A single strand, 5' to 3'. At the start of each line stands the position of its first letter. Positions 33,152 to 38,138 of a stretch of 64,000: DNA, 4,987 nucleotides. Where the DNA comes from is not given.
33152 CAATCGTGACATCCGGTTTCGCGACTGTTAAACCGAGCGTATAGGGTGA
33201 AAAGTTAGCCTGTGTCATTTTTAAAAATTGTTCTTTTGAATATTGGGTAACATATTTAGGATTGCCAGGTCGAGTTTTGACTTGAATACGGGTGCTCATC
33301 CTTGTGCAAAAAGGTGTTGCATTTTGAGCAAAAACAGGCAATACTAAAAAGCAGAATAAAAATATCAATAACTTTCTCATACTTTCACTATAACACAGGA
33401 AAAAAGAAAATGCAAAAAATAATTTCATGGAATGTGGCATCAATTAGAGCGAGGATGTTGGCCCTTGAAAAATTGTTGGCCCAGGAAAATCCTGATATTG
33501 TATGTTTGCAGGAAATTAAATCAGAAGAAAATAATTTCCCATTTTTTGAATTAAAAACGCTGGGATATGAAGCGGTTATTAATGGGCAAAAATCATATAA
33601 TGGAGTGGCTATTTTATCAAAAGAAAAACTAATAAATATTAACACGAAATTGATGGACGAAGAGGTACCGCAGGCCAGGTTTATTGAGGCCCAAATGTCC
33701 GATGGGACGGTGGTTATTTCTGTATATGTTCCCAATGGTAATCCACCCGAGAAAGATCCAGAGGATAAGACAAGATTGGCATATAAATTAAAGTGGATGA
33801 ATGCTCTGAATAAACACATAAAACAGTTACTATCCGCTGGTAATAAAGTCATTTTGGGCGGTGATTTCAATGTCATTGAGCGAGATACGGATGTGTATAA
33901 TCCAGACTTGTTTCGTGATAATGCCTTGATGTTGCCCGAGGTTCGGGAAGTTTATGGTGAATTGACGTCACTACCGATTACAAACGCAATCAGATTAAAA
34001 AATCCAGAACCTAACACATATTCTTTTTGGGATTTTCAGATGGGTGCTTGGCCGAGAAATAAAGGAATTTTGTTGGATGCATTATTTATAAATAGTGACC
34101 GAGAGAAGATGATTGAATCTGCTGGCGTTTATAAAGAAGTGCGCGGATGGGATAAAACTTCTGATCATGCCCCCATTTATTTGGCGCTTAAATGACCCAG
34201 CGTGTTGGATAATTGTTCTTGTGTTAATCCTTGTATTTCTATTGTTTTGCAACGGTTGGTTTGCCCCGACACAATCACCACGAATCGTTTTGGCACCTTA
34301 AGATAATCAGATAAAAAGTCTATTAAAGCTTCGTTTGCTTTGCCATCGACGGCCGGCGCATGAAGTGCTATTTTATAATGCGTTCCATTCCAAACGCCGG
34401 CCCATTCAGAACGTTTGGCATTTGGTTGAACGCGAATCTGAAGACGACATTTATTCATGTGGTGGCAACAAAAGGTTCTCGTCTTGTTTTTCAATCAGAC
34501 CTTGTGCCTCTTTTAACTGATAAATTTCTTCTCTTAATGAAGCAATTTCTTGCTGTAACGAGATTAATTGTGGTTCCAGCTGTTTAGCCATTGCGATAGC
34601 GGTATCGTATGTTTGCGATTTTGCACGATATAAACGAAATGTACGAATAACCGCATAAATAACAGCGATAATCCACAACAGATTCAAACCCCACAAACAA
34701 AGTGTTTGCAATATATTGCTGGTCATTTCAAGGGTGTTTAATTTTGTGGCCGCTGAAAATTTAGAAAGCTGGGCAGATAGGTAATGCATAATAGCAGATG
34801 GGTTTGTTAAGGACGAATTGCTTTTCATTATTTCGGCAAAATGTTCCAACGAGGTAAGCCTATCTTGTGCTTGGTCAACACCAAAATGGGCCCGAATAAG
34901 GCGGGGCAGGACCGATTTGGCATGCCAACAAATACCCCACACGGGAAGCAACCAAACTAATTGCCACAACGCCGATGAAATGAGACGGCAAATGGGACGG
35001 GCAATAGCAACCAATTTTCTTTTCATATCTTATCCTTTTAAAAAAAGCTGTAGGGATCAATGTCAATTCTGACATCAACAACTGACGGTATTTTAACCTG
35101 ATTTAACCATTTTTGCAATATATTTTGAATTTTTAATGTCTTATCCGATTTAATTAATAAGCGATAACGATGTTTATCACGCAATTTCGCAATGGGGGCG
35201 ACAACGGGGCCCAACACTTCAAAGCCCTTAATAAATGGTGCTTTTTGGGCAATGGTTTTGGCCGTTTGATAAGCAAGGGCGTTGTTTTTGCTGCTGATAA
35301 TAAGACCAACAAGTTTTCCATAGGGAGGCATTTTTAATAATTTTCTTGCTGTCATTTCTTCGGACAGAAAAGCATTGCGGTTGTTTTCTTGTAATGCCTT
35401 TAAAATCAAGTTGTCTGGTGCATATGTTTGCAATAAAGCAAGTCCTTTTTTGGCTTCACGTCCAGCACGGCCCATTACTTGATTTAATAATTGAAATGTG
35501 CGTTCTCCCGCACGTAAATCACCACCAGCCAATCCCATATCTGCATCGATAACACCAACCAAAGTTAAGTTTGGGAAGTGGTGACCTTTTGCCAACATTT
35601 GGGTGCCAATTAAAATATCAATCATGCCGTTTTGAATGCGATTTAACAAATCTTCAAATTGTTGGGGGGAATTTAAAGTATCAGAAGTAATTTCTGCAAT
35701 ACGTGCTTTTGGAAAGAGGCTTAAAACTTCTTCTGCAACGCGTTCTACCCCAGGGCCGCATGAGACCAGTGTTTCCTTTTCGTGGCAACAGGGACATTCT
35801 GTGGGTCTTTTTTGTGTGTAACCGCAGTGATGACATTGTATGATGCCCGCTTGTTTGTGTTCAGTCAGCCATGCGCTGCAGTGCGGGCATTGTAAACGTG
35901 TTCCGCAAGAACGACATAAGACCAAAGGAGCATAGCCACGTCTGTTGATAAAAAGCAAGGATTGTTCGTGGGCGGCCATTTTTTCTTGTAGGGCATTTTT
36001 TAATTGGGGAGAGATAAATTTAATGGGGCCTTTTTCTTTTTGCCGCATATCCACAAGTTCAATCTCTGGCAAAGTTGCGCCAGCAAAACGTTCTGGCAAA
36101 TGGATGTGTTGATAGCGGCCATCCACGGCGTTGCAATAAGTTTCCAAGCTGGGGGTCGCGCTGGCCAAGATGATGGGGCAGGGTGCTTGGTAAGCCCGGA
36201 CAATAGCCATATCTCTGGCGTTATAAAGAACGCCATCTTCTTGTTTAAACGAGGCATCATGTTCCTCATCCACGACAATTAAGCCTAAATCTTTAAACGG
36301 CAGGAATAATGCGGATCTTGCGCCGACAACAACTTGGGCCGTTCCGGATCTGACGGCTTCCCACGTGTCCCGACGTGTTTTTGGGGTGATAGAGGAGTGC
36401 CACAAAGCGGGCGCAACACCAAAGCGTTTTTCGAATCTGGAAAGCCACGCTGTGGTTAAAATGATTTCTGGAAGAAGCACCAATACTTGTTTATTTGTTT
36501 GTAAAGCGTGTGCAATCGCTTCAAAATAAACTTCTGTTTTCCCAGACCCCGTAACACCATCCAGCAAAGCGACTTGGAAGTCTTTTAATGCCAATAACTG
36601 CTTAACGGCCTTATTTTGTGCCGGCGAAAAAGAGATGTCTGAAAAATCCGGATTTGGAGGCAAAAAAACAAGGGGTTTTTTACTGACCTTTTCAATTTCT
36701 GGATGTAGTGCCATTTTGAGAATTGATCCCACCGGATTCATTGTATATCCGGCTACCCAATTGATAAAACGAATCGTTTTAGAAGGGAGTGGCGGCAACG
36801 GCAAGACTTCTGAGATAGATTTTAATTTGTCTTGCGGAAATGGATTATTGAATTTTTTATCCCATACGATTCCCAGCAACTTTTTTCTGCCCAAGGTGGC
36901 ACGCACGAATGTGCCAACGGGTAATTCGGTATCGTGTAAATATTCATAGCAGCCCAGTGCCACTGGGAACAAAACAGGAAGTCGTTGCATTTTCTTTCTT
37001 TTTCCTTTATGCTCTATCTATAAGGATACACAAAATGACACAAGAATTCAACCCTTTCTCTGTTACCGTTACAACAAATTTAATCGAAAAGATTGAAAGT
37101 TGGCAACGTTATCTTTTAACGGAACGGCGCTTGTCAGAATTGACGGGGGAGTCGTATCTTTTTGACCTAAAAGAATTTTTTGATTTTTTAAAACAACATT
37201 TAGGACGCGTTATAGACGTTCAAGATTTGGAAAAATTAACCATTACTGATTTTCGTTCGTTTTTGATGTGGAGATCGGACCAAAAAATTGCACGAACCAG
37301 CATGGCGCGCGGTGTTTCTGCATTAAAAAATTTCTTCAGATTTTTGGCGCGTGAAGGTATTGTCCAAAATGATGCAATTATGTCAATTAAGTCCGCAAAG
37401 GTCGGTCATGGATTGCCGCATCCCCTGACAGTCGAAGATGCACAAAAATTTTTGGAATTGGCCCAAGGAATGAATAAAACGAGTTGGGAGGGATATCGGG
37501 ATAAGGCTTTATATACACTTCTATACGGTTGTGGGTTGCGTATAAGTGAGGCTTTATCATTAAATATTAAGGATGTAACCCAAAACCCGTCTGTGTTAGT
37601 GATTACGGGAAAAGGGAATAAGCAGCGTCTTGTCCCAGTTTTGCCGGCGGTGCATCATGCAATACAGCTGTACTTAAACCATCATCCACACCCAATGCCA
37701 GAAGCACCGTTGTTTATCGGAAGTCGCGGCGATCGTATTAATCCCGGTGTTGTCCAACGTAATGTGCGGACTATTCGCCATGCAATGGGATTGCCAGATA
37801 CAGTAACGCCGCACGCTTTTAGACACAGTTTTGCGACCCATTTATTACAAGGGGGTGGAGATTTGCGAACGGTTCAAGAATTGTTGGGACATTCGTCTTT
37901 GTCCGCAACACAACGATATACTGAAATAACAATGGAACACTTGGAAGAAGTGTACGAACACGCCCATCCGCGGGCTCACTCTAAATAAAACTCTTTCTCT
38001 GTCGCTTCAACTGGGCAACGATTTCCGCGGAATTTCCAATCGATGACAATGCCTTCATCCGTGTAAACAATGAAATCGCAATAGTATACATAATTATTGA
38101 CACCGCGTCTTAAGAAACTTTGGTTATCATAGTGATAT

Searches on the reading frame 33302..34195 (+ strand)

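Call 17: search_protein_families(library=pfam, proteins=[window:33302-34195:+], max_evalue=0.001)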
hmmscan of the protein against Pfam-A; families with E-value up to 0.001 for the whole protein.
window:33302-34195:+ (297 aa): 2 families
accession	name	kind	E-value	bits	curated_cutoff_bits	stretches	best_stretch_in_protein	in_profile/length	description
PF03372.29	Exo_endo_phos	-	3.1e-23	83.1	24.5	1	41-289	1-225/225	Endonuclease/Exonuclease/phosphatase family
PF14529.12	Exo_endo_phos_2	-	0.00012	22.3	27.4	0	137-292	2-116/117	Endonuclease-reverse transcriptase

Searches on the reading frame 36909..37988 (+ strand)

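Call 18: search_protein_families(library=pfam, proteins=[window:36909-37988:+], max_evalue=0.001)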
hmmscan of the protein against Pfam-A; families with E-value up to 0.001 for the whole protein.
window:36909-37988:+ (359 aa): 4 families
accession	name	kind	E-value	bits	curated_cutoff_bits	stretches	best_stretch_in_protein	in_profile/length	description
PF00589.27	Phage_integrase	-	1.6e-38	132.6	27.1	1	177-343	7-171/172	Phage integrase family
PF02899.23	Phage_int_SAM_1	-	1.1e-17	64.5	22.3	1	62-150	1-83/83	Phage integrase, N-terminal SAM-like domain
PF13495.12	Phage_int_SAM_4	-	2e-06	28.5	27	1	63-146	3-78/85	Phage integrase, N-terminal SAM-like domain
PF16844.10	DIMCO_N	-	6.4e-05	23.6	36.7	1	86-153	20-86/91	Dinitrogenase iron-molybdenum cofactor, N-terminal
